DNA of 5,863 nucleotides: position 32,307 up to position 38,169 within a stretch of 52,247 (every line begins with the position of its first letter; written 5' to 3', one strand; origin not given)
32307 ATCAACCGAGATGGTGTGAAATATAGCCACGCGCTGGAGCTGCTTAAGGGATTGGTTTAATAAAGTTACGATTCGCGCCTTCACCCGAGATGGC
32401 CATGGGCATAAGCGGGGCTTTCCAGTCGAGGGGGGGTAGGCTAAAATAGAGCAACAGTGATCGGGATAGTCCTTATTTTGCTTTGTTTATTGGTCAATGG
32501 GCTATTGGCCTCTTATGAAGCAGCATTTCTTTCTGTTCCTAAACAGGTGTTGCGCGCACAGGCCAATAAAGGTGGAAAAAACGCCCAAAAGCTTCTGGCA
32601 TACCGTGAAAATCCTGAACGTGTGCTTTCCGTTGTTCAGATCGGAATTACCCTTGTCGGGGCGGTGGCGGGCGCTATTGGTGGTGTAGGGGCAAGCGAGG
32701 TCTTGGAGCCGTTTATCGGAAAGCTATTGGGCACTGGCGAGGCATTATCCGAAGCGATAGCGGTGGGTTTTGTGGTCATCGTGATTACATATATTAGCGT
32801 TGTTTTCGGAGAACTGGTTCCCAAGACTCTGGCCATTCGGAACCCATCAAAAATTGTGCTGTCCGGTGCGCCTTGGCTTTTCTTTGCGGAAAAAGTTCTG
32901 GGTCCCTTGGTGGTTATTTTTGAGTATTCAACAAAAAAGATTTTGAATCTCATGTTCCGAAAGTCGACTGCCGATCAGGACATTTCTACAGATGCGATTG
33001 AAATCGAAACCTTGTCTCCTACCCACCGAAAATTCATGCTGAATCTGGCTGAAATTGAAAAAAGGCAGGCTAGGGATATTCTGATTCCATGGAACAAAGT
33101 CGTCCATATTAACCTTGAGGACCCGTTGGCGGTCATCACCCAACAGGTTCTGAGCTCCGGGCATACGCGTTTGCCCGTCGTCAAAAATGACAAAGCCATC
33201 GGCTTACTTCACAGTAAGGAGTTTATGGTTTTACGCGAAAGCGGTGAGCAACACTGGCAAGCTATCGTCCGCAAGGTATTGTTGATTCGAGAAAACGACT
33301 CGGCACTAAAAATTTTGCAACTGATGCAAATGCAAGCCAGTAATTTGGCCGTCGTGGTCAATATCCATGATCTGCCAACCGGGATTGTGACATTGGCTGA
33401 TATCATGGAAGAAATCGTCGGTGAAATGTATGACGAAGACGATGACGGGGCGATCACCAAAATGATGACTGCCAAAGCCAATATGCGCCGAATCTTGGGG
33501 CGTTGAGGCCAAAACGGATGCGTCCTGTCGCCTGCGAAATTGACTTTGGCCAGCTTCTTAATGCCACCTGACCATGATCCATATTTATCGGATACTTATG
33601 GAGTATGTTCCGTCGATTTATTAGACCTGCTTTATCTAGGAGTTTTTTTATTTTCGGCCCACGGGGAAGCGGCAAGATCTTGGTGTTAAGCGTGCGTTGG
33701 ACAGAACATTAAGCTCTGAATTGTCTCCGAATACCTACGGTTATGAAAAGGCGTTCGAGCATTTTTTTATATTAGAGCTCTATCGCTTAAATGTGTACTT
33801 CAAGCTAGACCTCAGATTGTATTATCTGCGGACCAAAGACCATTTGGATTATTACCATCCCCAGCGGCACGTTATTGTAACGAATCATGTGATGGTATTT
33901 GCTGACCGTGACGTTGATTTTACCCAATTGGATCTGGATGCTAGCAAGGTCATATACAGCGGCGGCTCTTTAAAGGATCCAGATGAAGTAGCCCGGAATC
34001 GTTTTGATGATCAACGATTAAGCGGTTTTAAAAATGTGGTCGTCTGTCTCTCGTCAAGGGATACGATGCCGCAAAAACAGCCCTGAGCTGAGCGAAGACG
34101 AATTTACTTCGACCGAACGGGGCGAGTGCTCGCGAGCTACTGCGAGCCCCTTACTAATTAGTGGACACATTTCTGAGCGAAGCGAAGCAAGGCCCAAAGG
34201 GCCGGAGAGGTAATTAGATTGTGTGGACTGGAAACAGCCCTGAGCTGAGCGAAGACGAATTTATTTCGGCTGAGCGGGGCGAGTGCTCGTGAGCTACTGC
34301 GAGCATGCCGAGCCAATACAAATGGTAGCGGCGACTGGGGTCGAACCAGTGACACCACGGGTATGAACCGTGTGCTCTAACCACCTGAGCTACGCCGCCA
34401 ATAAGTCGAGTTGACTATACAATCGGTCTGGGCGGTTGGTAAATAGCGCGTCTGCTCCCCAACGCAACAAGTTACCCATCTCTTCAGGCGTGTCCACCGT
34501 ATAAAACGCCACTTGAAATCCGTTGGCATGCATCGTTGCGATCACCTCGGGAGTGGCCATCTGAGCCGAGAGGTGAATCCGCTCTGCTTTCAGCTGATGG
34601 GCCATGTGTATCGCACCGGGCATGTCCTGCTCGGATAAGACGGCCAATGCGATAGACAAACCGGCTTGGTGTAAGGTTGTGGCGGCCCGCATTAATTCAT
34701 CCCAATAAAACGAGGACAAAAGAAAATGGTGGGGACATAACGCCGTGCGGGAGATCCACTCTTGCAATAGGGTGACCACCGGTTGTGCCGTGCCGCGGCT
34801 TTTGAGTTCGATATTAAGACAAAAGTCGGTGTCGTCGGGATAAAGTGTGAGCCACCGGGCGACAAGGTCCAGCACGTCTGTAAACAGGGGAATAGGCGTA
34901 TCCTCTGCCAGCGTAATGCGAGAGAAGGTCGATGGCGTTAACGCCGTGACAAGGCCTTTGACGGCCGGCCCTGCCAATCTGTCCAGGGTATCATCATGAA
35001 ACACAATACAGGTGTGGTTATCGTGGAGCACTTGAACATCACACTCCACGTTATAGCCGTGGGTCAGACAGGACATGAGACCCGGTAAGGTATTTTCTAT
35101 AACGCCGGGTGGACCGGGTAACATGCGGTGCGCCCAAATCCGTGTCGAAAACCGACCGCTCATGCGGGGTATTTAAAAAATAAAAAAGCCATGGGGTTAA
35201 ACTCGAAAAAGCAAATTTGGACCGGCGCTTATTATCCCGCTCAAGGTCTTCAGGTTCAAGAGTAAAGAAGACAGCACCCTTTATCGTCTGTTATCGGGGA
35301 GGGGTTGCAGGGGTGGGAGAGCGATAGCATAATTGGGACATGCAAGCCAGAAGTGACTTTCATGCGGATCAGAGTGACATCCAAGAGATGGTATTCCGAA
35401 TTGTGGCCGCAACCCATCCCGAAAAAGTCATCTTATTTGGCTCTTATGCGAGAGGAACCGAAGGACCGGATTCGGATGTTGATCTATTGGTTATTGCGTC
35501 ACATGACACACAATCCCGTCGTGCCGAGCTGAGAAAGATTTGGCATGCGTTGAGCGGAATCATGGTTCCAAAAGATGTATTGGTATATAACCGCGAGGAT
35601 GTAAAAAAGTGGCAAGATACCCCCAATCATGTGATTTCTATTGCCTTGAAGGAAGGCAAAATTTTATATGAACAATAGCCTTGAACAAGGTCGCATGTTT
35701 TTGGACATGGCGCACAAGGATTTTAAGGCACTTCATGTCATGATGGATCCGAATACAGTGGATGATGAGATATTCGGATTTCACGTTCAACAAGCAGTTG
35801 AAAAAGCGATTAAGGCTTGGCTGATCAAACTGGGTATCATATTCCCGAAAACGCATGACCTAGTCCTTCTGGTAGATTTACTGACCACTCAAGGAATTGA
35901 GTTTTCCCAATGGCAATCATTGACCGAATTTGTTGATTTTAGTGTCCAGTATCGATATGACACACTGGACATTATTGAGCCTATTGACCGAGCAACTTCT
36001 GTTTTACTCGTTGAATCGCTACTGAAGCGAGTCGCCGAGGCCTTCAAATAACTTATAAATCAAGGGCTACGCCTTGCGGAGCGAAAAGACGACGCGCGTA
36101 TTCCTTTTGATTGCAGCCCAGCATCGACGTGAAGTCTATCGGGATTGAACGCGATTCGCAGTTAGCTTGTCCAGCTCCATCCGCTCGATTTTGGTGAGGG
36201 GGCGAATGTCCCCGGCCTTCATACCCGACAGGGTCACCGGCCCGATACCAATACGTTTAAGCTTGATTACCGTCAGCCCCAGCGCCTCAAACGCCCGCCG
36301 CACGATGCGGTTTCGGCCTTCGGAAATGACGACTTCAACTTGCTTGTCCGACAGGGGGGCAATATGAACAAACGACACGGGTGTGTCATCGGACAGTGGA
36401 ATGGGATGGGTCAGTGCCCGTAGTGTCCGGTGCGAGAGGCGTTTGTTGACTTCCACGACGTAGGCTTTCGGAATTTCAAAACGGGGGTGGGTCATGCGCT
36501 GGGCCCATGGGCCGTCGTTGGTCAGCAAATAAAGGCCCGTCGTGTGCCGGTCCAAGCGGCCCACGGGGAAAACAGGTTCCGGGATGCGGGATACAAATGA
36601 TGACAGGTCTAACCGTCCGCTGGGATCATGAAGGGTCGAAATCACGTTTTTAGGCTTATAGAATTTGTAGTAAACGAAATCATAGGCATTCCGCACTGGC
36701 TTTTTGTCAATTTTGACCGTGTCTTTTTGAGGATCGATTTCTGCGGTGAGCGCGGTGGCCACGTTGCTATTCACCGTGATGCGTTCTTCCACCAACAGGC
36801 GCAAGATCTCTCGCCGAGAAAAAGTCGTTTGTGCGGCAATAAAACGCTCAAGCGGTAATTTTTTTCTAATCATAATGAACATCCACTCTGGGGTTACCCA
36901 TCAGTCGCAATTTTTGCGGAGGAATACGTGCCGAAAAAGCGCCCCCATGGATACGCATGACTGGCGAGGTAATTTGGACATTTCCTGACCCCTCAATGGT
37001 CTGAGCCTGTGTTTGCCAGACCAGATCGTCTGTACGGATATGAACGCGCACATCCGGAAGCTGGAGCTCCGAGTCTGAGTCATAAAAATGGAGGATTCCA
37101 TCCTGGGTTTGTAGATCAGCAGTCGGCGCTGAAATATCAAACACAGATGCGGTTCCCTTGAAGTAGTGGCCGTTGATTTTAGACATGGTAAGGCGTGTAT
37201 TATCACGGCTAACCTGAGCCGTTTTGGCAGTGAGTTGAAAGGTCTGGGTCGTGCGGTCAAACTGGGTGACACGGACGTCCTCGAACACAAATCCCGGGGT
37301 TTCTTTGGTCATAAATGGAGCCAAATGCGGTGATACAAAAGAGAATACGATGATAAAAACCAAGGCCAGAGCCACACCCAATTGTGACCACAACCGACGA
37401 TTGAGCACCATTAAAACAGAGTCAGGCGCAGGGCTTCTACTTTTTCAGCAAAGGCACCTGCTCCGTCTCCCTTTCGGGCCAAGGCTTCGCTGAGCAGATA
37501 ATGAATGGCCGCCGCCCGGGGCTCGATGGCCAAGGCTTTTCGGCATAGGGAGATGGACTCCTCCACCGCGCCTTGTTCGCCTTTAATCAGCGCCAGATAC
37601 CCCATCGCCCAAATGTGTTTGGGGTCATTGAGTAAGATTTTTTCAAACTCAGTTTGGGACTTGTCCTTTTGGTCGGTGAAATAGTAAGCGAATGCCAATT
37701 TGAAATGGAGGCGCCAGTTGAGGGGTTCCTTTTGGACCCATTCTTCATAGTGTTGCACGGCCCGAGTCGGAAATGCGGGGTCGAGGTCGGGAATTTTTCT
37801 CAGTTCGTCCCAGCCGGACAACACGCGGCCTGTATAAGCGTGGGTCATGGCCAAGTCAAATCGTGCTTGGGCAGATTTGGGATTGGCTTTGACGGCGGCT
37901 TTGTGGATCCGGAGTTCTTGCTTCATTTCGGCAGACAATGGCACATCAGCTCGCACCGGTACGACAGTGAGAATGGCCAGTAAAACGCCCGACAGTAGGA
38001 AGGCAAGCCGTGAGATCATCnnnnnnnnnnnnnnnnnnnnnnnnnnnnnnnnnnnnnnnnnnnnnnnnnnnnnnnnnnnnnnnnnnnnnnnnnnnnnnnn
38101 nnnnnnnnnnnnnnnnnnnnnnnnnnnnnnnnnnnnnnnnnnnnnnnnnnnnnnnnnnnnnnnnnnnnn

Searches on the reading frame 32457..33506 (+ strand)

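Call 47: search_protein_families(library=pfam, proteins=[window:32457-33506:+], max_evalue=0.01)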
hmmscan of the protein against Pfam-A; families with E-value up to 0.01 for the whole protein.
window:32457-33506:+ (349 aa): 2 families
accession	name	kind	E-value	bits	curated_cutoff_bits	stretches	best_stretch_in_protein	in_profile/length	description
PF01595.25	CNNM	-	3e-37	128.5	28.4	1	6-183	2-164/181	Cyclin M transmembrane N-terminal domain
PF00571.33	CBS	-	1.5e-11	44.9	24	2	272-321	7-56/57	CBS domain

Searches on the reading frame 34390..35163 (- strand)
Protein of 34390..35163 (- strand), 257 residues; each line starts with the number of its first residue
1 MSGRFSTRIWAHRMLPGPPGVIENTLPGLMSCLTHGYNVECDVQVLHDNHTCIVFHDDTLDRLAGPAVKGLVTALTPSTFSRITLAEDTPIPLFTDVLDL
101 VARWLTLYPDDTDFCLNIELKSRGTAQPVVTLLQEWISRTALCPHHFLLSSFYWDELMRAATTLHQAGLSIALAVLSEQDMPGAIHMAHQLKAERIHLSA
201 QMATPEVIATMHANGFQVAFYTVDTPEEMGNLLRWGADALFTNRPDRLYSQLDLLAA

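Call 47: search_protein_families(library=pfam, proteins=[window:34390-35163:-], max_evalue=0.01)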
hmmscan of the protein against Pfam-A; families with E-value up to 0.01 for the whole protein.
window:34390-35163:- (257 aa): 2 families
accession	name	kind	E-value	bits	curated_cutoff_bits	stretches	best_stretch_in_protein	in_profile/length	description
PF03009.23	GDPD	-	4e-23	83.2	23.6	1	22-246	9-243/244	Glycerophosphoryl diester phosphodiesterase family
PF13653.12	GDPD_2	-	0.00088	20.1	27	1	217-246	1-30/30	Glycerophosphoryl diester phosphodiesterase family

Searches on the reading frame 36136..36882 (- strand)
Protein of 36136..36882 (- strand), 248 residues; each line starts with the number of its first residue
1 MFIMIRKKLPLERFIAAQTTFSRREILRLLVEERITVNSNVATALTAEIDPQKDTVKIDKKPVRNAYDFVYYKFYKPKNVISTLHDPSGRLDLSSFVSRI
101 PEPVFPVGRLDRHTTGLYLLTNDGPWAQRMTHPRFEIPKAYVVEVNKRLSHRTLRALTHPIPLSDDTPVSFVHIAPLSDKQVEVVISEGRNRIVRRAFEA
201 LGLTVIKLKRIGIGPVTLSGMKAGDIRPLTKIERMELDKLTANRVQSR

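Call 47: search_protein_families(library=pfam, proteins=[window:36136-36882:-], max_evalue=0.01)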
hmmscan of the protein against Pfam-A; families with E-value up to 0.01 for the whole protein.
window:36136-36882:- (248 aa): 1 family
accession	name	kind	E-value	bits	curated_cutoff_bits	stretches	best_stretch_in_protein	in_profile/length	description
PF00849.27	PseudoU_synth_2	-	7e-16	59.2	26.8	1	72-200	3-152/152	RNA pseudouridylate synthase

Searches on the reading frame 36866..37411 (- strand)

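Call 63: search_protein_families(library=pfam, proteins=[window:36866-37411:-], max_evalue=0.001)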
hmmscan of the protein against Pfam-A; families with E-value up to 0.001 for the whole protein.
window:36866-37411:- (181 aa): 1 family
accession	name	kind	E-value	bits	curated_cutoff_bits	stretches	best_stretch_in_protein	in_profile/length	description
PF06835.18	LptC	-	1.2e-08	35.2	21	1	14-173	6-169/175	Lipopolysaccharide-assembly, LptC-related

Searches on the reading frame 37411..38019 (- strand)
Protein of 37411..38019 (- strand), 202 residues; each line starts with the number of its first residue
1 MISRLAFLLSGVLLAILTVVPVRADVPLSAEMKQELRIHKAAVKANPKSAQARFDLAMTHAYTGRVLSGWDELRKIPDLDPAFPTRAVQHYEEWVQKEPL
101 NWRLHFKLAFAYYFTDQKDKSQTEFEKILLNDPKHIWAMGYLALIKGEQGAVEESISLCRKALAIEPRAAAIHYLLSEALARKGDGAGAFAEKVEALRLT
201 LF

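Call 63: search_protein_families(library=pfam, proteins=[window:37411-38019:-], max_evalue=0.001)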
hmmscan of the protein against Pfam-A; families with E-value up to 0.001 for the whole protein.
window:37411-38019:- (202 aa): 10 families
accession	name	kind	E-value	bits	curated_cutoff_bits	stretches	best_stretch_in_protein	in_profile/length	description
PF13431.12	TPR_17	-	1.6e-14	53.3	24.4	0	91-122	2-33/34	Tetratricopeptide repeat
PF14559.12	TPR_19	-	2.4e-14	53.8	25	2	85-135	8-60/68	Tetratricopeptide repeat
PF13414.12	TPR_11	-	3.6e-09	36.6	26.8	0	148-184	6-42/42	TPR repeat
PF13432.12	TPR_16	-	6.8e-08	33.3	32.7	0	143-194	4-54/65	Tetratricopeptide repeat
PF07719.23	TPR_2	-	1.6e-07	31.4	27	0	103-135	2-34/34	Tetratricopeptide repeat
PF13428.12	TPR_14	-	5.2e-07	30.2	23.5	0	103-143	2-42/44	Tetratricopeptide repeat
PF14561.12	TPR_20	-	8e-07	29.7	25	0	30-76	2-48/90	Tetratricopeptide repeat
PF24575.1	TPR_Slam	-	8.1e-07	29.9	35.2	0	85-124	64-103/104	Surface lipoprotein assembly modifier, N-terminal TPR repeats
PF13181.12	TPR_8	-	9.4e-05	22.7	25.7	0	103-135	2-34/34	Tetratricopeptide repeat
PF03704.23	BTAD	-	0.00097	19.9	22.1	0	86-126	80-120/146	Bacterial transcriptional activator domain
